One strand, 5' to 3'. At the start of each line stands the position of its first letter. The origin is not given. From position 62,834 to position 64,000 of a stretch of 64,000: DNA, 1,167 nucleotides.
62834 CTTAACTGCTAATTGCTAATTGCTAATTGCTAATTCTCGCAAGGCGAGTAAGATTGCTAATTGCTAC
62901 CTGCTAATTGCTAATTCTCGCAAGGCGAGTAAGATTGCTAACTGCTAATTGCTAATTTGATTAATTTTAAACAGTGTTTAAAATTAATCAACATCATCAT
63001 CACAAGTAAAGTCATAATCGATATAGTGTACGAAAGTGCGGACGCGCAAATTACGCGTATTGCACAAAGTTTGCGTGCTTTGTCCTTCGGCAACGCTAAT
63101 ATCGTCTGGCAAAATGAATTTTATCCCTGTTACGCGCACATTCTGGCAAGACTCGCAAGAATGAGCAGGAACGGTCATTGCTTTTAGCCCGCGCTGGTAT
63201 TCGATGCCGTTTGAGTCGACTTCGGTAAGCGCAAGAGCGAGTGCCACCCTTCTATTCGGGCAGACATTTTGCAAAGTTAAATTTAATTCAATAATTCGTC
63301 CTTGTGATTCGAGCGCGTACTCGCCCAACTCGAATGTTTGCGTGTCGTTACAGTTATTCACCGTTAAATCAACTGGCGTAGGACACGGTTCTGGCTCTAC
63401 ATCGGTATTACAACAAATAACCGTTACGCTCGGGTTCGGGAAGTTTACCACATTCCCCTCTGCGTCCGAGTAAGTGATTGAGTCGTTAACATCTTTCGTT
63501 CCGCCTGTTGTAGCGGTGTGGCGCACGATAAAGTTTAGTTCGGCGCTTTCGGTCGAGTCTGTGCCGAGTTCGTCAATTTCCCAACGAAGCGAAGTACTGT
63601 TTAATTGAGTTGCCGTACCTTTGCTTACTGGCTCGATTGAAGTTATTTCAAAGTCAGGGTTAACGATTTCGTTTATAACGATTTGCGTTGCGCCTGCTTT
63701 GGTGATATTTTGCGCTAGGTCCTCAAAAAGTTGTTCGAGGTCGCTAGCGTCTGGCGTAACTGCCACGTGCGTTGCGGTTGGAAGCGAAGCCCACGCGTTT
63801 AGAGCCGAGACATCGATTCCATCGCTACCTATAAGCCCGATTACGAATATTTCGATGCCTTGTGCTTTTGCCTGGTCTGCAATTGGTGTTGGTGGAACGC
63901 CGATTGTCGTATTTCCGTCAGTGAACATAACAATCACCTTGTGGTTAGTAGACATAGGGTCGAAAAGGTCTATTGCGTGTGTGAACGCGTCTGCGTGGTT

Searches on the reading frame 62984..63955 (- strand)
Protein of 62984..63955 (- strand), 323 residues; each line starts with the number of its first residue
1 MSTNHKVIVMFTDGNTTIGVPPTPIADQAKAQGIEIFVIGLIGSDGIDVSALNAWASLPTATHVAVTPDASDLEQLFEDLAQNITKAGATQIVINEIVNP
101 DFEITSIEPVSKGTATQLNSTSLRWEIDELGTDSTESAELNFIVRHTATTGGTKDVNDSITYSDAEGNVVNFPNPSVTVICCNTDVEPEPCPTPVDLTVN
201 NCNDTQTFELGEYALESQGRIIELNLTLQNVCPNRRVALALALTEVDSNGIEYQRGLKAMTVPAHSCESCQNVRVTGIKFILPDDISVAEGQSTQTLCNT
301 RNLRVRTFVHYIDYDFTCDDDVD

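Call 16: search_protein_families(library=pfam, proteins=[window:62984-63955:-])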
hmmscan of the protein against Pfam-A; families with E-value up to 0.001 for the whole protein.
window:62984-63955:- (323 aa): 1 family
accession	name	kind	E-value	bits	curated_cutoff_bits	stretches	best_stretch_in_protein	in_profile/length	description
PF00092.34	VWA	-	1e-08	36.1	23.8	1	5-78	104-173/174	von Willebrand factor type A domain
